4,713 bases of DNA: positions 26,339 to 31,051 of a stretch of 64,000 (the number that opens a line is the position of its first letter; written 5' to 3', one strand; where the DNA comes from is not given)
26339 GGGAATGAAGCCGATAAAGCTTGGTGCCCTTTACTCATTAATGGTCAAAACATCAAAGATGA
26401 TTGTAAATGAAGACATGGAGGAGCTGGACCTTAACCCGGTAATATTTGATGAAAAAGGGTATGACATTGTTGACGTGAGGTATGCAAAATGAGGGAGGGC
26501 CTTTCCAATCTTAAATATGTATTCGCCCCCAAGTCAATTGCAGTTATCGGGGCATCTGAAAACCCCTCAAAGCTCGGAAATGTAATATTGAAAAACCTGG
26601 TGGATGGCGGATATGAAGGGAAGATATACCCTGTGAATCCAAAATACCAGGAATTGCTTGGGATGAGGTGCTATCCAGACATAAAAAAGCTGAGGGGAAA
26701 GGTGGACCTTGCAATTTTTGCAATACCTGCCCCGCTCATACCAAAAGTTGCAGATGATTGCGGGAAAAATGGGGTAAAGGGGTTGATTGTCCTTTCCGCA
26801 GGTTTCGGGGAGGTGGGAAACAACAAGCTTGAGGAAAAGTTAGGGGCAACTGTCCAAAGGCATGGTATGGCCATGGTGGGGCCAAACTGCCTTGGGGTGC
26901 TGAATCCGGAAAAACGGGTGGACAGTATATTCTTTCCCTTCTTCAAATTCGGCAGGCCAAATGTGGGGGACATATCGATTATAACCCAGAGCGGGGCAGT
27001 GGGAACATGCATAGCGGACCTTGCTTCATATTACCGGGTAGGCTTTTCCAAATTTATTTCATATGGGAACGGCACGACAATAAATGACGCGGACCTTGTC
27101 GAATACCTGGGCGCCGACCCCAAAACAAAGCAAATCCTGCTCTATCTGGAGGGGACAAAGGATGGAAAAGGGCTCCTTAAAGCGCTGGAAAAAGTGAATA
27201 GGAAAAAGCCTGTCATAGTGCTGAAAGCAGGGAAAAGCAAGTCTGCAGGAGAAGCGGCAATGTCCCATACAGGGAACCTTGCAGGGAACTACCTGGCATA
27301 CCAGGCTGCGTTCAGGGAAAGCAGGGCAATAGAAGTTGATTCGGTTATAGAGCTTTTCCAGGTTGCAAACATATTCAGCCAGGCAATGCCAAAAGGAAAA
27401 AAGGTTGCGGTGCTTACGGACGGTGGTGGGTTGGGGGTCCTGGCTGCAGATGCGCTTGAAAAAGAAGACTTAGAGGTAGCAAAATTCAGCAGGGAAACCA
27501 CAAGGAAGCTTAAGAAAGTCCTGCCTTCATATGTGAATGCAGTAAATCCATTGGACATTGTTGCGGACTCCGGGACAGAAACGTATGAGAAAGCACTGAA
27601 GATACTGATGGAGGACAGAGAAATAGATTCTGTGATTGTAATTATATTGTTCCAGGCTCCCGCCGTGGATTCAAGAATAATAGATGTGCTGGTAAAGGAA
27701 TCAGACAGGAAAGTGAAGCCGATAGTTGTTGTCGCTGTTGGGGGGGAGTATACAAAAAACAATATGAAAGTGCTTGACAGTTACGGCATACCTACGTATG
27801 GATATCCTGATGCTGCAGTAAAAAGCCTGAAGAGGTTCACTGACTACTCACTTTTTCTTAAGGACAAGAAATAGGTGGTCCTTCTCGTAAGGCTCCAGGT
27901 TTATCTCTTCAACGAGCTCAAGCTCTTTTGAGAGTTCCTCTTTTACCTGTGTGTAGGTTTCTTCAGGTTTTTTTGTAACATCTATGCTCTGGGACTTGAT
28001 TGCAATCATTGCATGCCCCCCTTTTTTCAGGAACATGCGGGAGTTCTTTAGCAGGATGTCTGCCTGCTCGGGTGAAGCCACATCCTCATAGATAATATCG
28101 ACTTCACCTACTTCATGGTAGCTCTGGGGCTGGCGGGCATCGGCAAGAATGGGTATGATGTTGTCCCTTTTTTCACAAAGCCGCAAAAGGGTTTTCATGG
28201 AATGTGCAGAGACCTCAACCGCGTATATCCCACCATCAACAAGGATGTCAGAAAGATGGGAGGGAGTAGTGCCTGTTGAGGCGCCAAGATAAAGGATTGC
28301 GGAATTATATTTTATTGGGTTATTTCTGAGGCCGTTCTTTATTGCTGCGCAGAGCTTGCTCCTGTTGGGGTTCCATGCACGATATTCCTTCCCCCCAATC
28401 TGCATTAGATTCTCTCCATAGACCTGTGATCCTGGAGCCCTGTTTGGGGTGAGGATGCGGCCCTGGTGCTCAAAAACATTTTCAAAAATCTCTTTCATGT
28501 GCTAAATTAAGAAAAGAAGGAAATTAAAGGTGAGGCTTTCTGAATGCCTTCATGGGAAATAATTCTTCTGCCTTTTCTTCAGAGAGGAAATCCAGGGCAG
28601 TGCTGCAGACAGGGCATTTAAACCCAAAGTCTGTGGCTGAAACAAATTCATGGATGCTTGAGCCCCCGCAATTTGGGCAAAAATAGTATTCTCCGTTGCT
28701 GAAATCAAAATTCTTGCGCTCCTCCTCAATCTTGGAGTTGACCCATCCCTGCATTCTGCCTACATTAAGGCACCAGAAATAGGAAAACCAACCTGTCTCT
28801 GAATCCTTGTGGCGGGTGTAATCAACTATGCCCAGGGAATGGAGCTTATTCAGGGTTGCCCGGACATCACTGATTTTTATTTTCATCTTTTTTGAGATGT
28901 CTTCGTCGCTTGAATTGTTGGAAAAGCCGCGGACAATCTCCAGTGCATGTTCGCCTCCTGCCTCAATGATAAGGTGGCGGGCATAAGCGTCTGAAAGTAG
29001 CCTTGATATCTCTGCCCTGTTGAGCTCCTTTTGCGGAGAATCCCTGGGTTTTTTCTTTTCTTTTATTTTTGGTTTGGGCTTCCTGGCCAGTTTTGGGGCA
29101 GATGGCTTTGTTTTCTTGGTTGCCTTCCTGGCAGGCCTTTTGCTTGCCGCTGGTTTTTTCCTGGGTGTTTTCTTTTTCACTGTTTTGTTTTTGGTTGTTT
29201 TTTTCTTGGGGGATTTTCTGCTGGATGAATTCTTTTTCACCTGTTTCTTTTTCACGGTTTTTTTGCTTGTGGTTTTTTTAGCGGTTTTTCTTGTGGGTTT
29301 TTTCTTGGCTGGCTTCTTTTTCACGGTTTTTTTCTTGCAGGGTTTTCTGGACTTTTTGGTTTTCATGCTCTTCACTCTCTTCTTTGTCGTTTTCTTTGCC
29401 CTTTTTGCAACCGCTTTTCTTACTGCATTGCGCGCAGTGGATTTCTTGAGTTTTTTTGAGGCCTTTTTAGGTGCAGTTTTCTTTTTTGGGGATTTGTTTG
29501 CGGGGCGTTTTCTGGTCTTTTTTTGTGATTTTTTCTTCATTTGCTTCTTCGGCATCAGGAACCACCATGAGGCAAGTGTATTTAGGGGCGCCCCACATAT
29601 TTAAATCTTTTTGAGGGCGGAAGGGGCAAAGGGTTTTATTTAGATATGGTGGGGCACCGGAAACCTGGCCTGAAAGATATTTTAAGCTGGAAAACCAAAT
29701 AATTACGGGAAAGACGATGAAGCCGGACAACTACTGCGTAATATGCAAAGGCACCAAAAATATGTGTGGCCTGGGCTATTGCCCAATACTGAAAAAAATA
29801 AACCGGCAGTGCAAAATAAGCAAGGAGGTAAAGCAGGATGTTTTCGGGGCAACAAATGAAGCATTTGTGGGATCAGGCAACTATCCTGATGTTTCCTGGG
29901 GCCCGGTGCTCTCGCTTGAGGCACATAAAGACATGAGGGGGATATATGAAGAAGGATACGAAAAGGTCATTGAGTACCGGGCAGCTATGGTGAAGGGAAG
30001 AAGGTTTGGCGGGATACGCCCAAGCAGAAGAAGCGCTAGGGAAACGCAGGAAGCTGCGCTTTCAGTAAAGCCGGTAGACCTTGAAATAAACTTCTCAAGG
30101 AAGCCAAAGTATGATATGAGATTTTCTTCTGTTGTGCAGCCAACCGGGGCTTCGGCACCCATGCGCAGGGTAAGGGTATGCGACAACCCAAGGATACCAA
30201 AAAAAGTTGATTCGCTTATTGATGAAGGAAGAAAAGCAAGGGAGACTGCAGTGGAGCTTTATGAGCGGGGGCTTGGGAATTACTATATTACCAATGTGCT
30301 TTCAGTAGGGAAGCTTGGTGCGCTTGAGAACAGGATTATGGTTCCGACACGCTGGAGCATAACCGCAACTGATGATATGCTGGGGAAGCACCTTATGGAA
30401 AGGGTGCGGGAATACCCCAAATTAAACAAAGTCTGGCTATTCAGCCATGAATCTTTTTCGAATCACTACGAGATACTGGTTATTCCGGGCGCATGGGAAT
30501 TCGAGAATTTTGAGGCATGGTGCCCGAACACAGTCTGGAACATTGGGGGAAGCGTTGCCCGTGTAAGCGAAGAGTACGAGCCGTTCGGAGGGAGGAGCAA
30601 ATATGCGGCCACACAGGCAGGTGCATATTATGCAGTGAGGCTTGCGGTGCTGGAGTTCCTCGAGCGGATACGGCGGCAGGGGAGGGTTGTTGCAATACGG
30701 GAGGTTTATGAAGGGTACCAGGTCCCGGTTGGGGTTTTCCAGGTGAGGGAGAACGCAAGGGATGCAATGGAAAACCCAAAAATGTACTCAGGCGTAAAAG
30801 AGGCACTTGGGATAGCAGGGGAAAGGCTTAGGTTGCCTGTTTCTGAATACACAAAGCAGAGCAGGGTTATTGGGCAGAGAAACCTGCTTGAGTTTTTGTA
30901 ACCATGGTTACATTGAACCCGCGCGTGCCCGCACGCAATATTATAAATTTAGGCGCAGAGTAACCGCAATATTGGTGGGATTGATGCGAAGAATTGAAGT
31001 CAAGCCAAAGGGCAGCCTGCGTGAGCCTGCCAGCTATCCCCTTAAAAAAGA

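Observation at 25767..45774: Perfect 16-bp palindrome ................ occurs four times, always intergenic: candidate operator of an undescribed regulon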

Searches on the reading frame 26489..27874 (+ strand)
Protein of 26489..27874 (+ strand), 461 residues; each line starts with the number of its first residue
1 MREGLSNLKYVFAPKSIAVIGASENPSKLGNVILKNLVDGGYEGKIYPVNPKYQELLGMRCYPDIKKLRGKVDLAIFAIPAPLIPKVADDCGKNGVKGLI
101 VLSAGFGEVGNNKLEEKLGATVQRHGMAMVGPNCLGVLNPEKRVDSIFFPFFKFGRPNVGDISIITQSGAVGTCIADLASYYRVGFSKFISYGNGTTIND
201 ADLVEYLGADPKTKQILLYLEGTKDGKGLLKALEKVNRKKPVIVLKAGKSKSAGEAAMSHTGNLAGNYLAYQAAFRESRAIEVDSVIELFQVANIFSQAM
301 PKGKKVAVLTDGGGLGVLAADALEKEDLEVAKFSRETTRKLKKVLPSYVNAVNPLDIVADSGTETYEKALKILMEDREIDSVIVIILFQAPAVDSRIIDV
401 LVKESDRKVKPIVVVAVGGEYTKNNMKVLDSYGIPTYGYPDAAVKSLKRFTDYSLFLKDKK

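Call 9: search_protein_families(library=pfam, proteins=[window:26489-27874:+])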
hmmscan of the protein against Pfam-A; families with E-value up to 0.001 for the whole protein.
window:26489-27874:+ (461 aa): 5 families
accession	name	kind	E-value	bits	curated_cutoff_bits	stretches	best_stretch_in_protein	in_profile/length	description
PF13607.11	Succ_CoA_lig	-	1.7e-47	161.1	27.4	1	160-296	2-138/138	Succinyl-CoA ligase like flavodoxin domain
PF13380.12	CoA_binding_2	-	1.1e-26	93.9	22.8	1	15-139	1-115/116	CoA binding domain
PF02629.25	CoA_binding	-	8.7e-15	55.7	22.3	1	14-105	3-97/97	CoA binding domain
PF19045.5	Ligase_CoA_2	-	3.4e-10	40.6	23.7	1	306-440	1-140/162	Ligase-CoA domain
PF00549.24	Ligase_CoA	-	0.00039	21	24.5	0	187-255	23-99/128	CoA-ligase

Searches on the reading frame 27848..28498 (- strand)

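Call 9: search_protein_families(library=pfam, proteins=[window:27848-28498:-])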
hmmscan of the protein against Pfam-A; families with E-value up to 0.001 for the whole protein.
window:27848-28498:- (216 aa): 1 family
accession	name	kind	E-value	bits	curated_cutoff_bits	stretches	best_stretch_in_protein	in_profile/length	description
PF01269.23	Fibrillarin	-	1.1e-81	273.7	27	1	4-214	6-224/227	Fibrillarin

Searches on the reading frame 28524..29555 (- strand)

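Call 9: search_protein_families(library=pfam, proteins=[window:28524-29555:-])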
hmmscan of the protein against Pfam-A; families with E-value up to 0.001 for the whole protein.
window:28524-29555:- (343 aa): 1 family
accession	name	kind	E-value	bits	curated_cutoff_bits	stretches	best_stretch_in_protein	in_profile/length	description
PF02002.24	TFIIE_alpha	-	1.1e-13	51.4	22.9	1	195-281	6-94/105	TFIIE alpha subunit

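Call 49: search_protein_families(library=ncbifam, proteins=[window:28524-29555:-], max_evalue=0.01)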
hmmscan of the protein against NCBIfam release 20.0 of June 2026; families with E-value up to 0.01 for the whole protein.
window:28524-29555:- (343 aa): 4 families
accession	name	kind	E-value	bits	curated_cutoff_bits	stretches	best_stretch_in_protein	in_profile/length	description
NF004910.0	PRK06266.1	equivalog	2e-26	92.3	180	1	181-325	6-157/185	transcription initiation factor E subunit alpha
TIGR00373.1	TIGR00373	equivalog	3e-24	85.3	149.5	1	194-328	6-145/162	transcription factor E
NF053606.1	Sta1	subfamily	0.00011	22.2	80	1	214-263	34-83/100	Sta1 family transcriptional regulator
NF040939.2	trans_reg_lrs14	equivalog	0.00023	21.1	90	1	213-265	35-88/103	Lrs14 family HTH-type transcriptional regulator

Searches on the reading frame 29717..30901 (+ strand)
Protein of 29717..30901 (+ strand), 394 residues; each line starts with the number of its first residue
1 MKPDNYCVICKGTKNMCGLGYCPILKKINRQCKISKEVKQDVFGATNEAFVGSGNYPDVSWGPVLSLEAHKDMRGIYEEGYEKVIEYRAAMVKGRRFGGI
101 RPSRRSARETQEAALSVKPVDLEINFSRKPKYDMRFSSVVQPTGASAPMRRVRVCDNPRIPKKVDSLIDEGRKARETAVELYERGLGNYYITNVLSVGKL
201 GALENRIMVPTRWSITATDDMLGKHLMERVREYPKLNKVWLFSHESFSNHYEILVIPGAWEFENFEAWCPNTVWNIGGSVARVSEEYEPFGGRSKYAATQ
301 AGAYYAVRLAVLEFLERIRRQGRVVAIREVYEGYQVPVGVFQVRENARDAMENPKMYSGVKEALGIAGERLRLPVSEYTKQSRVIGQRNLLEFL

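Call 9: search_protein_families(library=pfam, proteins=[window:29717-30901:+])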
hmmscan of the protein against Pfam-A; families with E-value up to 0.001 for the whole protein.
window:29717-30901:+ (394 aa): 2 families
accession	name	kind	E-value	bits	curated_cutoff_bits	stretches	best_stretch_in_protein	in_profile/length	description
PF04894.17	Nre_N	-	3.3e-77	260.4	25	1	16-275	1-270/270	Archaeal Nre, N-terminal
PF04895.17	Nre_C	-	7.1e-29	100.4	27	1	290-387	3-100/110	Archaeal Nre, C-terminal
